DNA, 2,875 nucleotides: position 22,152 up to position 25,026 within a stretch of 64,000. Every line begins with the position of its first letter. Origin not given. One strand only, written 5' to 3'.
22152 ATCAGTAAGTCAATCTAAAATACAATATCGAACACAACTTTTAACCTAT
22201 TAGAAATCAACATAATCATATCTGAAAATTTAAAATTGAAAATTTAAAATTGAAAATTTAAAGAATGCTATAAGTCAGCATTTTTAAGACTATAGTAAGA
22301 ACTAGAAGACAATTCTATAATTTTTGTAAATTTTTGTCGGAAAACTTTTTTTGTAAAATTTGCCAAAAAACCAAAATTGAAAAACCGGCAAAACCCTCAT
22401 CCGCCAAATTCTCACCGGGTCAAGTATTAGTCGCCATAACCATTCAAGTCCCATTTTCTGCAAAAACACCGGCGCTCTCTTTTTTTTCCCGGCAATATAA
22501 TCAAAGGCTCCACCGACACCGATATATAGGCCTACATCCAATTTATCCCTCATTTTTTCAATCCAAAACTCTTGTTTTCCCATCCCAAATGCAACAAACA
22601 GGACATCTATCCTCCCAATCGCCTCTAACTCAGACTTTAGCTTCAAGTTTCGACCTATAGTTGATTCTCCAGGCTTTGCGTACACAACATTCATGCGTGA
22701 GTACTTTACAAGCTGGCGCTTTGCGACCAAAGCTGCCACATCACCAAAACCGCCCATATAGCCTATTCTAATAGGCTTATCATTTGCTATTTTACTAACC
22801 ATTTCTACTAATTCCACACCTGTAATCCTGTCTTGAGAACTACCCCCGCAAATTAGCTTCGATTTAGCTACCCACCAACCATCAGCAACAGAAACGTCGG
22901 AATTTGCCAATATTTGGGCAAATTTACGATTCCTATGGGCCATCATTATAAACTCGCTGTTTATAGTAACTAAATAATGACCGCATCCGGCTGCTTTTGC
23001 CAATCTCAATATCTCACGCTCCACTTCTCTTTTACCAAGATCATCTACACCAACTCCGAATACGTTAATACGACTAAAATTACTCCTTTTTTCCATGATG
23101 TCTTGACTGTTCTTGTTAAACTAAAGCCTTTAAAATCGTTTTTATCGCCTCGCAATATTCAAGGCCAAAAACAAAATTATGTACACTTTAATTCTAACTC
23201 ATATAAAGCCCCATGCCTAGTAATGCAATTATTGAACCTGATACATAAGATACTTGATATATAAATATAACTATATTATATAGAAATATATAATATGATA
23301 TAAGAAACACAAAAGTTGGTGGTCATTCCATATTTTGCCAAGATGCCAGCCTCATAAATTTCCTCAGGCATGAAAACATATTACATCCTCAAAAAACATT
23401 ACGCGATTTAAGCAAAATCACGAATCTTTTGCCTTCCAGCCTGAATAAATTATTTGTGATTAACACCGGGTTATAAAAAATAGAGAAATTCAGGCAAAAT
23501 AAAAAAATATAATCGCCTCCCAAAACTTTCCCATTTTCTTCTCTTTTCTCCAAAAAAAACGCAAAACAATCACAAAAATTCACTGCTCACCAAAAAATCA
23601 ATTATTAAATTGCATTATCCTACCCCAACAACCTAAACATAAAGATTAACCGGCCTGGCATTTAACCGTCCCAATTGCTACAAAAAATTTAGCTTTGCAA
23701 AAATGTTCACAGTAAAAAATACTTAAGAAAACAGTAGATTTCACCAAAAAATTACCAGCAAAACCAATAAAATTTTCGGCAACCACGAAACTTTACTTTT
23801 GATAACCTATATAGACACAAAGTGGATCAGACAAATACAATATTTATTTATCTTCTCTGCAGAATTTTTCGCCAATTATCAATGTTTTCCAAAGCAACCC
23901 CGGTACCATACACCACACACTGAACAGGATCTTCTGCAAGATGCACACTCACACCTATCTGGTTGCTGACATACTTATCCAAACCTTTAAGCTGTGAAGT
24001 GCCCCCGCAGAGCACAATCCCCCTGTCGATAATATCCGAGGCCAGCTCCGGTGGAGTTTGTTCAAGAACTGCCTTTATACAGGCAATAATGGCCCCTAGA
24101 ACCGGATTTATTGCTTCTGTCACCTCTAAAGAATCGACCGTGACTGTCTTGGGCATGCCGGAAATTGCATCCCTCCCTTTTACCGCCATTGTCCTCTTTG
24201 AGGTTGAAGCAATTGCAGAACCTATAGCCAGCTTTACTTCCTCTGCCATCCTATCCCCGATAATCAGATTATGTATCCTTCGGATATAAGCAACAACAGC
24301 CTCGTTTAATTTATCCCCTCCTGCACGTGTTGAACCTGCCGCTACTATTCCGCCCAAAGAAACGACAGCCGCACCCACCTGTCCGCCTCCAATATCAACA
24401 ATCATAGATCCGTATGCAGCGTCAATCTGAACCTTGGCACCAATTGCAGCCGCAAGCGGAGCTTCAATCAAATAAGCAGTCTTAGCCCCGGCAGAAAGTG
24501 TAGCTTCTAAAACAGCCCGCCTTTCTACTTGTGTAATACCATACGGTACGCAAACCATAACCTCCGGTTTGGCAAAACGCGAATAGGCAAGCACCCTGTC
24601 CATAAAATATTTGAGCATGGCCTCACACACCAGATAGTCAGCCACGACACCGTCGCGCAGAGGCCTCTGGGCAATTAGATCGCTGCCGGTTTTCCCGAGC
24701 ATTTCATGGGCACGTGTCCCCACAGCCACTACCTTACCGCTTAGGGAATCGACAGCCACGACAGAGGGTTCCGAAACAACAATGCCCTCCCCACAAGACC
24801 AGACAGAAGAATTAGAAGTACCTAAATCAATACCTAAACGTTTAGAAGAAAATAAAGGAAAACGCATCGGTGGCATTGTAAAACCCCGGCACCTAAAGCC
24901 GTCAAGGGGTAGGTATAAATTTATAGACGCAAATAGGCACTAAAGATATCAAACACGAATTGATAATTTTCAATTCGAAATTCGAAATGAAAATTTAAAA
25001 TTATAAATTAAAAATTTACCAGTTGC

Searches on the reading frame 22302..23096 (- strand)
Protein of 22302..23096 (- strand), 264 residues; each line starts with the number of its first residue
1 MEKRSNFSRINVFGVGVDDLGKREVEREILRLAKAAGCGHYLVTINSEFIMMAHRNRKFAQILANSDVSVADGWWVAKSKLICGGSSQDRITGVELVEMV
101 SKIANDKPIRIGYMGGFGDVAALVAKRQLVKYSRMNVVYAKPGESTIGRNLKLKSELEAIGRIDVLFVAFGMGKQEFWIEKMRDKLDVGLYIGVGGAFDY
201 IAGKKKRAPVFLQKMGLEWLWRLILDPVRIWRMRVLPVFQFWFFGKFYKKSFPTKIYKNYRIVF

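Call 73: search_protein_families(library=pfam, proteins=[window:22302-23096:-], max_evalue=0.001)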
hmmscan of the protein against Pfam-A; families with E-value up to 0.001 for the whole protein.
window:22302-23096:- (264 aa): 1 family
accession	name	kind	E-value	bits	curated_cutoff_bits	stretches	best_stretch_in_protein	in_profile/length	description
PF03808.19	Glyco_tran_WecG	-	1.2e-38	133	27.4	1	67-233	2-167/168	Glycosyl transferase WecG/TagA/CpsF family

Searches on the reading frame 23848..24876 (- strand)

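Call 27: search_protein_families(library=pfam, proteins=[window:23848-24876:-], max_evalue=0.001)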
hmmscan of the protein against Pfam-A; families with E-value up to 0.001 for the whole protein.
window:23848-24876:- (342 aa): 5 families
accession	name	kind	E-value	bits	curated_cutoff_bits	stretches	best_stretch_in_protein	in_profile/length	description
PF06723.19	MreB_Mbl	-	1.7e-123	412.1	27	1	12-335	2-325/327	MreB/Mbl protein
PF14450.12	FtsA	-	1.2e-08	35.8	31.8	1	159-316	2-112/127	Cell division protein FtsA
PF00022.25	Actin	-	1e-07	31.3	27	0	64-200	56-189/410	Actin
PF00012.26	HSP70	-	1e-05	24.4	20.6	1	104-327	134-370/599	Hsp70 protein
PF11104.14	PilM_2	-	0.00015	21.3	27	0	287-327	278-317/340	Type IV pilus assembly protein PilM;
